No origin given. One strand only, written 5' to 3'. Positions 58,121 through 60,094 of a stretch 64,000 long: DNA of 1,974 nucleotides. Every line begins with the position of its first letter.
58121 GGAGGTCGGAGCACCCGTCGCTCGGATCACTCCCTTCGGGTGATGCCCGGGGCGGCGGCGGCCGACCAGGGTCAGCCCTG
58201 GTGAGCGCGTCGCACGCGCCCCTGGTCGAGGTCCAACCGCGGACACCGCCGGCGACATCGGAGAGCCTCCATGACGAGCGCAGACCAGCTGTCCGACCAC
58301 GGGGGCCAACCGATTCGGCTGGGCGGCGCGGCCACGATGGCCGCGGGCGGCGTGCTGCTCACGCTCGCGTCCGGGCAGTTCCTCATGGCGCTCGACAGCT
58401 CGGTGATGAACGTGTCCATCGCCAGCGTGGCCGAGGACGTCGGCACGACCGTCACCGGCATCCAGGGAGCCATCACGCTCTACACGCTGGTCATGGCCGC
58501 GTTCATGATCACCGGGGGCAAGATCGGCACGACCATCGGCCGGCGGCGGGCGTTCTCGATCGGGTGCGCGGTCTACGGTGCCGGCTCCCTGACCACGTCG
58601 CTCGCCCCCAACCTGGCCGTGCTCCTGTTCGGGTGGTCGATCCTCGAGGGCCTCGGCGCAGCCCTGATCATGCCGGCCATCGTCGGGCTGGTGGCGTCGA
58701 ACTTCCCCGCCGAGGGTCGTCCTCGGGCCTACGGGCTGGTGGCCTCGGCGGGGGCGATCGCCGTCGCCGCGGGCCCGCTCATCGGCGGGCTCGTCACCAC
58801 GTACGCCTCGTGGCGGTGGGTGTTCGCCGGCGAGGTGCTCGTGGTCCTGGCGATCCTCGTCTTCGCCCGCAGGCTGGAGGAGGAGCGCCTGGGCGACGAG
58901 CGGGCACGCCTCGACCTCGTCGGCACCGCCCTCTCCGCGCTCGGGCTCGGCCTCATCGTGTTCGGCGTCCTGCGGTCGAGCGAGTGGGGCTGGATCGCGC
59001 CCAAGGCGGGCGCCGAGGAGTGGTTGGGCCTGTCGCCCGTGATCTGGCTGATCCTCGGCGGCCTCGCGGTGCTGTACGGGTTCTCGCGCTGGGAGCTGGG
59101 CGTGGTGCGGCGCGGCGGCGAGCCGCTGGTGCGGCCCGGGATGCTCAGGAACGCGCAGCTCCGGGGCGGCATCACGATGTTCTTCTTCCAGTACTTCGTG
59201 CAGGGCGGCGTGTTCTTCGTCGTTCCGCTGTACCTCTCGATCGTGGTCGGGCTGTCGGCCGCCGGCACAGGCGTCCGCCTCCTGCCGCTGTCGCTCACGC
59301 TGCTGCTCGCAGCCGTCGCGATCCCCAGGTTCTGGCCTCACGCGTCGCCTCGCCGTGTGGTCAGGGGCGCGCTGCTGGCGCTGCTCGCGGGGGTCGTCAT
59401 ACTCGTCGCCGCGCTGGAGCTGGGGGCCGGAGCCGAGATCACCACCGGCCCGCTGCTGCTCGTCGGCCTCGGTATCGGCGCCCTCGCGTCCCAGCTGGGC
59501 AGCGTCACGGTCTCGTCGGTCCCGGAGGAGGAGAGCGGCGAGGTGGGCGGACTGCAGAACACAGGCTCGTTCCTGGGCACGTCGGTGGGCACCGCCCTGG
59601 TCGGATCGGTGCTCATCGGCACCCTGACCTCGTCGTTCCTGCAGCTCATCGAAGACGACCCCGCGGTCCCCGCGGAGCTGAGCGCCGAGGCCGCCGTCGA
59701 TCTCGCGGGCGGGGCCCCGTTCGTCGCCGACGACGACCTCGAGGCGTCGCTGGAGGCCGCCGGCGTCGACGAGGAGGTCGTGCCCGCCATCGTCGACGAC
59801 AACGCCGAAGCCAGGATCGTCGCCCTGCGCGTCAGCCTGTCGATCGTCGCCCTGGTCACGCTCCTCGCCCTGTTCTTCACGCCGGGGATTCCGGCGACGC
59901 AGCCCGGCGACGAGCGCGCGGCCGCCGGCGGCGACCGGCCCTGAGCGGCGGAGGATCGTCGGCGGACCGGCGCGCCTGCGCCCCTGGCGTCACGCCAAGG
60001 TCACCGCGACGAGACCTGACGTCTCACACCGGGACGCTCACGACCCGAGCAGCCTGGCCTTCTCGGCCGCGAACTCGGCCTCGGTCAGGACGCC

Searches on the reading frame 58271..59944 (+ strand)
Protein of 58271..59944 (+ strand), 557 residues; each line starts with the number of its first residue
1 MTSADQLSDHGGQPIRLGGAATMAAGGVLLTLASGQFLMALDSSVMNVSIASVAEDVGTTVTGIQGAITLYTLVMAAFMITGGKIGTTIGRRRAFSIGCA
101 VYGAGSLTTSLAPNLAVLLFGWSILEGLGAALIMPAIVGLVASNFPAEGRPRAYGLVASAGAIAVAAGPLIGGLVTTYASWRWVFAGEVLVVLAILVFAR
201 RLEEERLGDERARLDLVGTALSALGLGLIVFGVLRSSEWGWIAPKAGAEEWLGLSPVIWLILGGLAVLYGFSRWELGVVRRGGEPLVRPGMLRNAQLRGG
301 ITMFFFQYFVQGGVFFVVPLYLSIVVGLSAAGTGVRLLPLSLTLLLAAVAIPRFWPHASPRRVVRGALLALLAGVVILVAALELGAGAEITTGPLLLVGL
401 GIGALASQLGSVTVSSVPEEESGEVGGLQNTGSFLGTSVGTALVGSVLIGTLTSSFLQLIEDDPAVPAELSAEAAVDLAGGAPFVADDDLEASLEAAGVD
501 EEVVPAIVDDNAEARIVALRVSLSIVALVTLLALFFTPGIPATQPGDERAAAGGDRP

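Call 54: search_protein_families(library=pfam, proteins=[window:58271-59944:+], max_evalue=0.00001)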
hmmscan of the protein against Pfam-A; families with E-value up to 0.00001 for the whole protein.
window:58271-59944:+ (557 aa): 1 family
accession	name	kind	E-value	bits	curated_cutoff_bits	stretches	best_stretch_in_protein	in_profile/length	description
PF07690.21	MFS_1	-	3e-39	135.4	33.4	1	32-441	1-347/347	Major Facilitator Superfamily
